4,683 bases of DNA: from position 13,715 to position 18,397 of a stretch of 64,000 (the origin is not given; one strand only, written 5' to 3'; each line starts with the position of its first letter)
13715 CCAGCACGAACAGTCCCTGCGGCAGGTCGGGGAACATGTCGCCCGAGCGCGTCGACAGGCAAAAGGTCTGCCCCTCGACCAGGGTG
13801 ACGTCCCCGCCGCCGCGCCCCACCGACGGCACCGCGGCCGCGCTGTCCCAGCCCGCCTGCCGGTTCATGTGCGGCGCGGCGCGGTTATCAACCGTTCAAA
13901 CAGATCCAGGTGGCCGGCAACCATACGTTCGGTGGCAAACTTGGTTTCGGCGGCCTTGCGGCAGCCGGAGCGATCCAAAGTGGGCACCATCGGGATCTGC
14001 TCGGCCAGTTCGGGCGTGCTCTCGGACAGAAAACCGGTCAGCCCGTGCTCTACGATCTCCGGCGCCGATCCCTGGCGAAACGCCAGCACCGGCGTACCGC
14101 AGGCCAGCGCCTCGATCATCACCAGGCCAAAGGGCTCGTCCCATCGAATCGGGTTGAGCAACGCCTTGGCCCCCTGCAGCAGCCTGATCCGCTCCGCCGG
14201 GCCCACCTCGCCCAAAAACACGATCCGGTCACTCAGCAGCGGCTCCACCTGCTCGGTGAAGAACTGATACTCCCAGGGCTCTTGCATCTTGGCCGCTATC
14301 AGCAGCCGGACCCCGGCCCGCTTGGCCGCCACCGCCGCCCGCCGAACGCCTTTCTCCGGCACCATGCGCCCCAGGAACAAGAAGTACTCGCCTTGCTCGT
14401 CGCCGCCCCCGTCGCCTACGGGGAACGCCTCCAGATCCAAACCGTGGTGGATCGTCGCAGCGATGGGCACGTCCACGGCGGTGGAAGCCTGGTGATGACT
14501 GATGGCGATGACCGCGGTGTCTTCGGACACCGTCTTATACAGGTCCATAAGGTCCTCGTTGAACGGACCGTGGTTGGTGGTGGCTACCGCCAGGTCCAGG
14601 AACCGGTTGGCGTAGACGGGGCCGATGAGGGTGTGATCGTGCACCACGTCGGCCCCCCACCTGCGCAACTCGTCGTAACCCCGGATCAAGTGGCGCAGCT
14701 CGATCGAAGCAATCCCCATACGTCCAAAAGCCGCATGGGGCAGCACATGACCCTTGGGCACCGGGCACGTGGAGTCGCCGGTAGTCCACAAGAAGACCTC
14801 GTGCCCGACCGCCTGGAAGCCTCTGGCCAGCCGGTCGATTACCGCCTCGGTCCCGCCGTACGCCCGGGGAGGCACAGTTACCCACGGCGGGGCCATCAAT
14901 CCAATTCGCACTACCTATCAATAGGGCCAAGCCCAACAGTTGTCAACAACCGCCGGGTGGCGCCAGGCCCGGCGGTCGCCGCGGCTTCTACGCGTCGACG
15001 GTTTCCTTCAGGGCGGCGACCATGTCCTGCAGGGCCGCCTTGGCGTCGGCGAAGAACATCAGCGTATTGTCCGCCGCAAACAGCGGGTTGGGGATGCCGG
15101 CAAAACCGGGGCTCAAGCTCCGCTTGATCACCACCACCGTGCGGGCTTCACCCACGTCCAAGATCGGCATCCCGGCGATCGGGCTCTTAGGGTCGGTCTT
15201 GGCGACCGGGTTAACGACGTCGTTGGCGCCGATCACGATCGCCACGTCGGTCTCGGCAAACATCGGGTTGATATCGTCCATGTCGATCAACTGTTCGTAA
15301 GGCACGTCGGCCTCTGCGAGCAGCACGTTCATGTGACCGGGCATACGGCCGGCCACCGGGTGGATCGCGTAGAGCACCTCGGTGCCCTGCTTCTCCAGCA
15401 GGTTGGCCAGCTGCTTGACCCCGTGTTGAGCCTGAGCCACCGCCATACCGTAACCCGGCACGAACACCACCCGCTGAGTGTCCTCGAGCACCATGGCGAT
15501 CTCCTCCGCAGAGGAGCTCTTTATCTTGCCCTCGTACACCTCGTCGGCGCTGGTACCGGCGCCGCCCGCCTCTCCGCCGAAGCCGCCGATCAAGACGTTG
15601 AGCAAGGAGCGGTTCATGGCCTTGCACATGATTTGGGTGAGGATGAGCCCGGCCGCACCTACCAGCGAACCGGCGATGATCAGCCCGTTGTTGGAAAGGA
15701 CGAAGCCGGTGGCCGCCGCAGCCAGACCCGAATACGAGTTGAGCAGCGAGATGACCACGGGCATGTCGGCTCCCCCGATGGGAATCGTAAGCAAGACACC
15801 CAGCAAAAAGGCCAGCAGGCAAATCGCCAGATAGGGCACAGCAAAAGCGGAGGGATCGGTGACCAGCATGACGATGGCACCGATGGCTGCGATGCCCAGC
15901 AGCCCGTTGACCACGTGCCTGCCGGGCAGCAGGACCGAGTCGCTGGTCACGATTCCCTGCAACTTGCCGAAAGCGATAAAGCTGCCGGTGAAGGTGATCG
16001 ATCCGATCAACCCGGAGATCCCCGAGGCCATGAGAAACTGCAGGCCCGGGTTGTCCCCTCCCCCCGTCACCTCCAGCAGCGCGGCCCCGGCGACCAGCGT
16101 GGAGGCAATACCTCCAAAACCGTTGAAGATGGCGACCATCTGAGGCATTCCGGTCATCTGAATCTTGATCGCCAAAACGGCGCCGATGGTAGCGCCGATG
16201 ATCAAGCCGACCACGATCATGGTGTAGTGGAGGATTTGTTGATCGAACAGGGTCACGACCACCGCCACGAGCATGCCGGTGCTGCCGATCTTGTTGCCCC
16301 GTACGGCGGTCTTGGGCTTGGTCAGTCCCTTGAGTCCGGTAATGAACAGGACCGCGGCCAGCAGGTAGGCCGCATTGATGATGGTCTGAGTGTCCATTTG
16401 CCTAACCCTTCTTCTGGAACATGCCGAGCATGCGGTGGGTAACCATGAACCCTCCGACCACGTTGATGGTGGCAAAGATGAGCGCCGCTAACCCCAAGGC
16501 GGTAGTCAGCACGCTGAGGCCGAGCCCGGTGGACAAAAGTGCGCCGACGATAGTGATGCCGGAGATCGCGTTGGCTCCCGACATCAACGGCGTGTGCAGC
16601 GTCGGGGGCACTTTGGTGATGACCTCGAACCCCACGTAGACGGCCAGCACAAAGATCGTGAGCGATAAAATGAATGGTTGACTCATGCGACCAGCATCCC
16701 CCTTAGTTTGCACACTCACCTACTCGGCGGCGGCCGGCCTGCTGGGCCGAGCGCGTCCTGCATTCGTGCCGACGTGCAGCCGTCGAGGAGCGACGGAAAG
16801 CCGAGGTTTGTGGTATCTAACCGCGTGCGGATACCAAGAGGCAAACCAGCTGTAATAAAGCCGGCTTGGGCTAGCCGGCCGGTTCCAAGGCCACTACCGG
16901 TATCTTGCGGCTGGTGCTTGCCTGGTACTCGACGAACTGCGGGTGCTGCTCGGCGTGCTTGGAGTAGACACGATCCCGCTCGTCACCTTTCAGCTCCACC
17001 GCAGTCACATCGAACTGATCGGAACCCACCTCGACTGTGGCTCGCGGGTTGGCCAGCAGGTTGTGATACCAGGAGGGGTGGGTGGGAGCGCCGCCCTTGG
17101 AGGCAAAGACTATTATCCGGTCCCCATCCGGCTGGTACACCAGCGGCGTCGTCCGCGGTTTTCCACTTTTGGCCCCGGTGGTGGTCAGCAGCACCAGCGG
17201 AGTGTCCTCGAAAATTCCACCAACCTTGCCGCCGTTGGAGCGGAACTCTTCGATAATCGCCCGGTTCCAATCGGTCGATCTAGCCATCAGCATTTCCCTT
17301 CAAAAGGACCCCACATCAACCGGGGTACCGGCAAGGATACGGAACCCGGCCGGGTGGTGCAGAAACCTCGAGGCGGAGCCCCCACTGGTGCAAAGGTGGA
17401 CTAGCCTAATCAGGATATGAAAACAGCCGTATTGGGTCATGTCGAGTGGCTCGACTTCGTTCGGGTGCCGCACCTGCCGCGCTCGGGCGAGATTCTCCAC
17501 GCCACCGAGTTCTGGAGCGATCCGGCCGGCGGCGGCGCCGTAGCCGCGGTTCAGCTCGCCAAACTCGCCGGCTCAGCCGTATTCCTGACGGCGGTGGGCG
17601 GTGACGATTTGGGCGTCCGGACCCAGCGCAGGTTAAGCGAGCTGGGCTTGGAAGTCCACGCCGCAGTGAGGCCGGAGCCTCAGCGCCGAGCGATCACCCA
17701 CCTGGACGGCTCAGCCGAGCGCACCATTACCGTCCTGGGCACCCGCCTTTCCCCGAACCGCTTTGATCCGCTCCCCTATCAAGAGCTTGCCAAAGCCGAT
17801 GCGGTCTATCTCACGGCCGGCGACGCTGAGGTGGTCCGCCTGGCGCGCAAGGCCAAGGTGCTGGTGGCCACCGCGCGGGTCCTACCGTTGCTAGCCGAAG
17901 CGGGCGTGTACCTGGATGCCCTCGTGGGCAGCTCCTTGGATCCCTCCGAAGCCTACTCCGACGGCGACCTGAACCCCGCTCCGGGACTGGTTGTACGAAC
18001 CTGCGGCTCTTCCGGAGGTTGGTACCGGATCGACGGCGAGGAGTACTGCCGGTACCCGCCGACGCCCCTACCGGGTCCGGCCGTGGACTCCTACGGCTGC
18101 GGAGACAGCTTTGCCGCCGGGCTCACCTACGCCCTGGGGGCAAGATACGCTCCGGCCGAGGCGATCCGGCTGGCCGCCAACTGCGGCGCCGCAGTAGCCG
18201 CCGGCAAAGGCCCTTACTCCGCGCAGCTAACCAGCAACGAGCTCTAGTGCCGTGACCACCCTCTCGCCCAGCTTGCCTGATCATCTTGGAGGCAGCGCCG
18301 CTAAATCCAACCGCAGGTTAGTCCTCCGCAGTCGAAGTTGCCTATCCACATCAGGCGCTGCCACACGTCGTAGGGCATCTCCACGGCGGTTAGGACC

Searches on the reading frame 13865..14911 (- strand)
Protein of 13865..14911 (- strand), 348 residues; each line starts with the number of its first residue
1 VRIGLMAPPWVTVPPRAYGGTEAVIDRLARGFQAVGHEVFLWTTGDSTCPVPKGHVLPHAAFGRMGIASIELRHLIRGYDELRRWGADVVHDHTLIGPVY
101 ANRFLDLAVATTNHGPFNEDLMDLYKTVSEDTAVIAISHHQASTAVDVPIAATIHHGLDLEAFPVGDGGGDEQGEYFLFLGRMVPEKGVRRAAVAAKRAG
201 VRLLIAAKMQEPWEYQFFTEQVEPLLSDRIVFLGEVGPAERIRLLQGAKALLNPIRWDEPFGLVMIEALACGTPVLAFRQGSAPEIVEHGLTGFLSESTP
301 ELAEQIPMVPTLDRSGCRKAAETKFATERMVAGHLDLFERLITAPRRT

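Call 23: search_protein_families(library=pfam, proteins=[window:13865-14911:-], max_evalue=0.00001)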
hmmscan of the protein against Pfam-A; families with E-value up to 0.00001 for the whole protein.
window:13865-14911:- (348 aa): 3 families
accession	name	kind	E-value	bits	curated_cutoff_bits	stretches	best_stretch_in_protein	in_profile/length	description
PF00534.26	Glycos_transf_1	-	9.9e-23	81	26.4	1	171-304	12-150/172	Glycosyl transferases group 1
PF13692.12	Glyco_trans_1_4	-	7.6e-20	72.1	27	1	176-306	3-136/142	Glycosyl transferases group 1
PF13439.12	Glyco_transf_4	-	3.5e-13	50.4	28.5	1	18-161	1-169/170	Glycosyltransferase Family 4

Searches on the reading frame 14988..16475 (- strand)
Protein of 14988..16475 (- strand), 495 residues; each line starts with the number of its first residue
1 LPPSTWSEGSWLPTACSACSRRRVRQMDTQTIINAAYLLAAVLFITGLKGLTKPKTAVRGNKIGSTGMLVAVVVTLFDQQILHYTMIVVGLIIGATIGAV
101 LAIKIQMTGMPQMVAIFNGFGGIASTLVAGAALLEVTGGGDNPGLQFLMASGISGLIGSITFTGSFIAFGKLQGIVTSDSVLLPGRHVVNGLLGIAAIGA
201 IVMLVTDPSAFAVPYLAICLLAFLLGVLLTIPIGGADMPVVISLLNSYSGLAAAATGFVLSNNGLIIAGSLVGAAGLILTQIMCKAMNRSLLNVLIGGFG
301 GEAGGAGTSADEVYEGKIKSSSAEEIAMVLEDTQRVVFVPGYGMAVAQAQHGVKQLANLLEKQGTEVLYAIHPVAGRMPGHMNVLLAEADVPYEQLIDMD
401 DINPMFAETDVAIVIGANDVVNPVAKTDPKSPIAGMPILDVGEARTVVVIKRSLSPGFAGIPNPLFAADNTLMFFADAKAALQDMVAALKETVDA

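Call 23: search_protein_families(library=pfam, proteins=[window:14988-16475:-], max_evalue=0.00001)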
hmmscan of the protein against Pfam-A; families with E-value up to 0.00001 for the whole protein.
window:14988-16475:- (495 aa): 1 family
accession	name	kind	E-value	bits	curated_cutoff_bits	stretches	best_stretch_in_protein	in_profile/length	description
PF02233.22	PNTB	-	1.6e-183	611.3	31.7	1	34-487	2-455/456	NAD(P) transhydrogenase beta subunit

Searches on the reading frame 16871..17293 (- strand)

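Call 23: search_protein_families(library=pfam, proteins=[window:16871-17293:-], max_evalue=0.00001)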
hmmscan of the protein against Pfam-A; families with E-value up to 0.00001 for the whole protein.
window:16871-17293:- (140 aa): 2 families
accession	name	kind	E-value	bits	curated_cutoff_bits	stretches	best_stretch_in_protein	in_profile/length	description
PF04075.20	F420H2_quin_red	-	3.6e-44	150.5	22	1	9-138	1-130/130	F420H(2)-dependent quinone reductase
PF01243.27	PNPOx_N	-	1.4e-06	29.1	28.1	1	28-103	9-71/120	Pyridoxamine 5'-phosphate oxidase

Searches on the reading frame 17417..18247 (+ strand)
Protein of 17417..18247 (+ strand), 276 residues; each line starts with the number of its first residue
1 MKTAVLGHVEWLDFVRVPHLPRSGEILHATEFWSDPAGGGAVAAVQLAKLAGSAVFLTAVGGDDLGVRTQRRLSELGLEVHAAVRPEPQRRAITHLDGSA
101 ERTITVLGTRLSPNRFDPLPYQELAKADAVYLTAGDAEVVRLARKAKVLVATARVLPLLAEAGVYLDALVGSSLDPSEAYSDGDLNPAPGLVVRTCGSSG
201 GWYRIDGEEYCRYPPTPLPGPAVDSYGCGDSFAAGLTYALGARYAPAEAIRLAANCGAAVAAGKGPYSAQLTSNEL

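Call 23: search_protein_families(library=pfam, proteins=[window:17417-18247:+], max_evalue=0.00001)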
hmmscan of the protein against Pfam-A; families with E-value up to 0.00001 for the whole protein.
window:17417-18247:+ (276 aa): 1 family
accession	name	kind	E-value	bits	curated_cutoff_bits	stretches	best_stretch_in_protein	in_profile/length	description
PF00294.29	PfkB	-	2.1e-24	86.9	25.8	2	4-155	5-154/302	pfkB family carbohydrate kinase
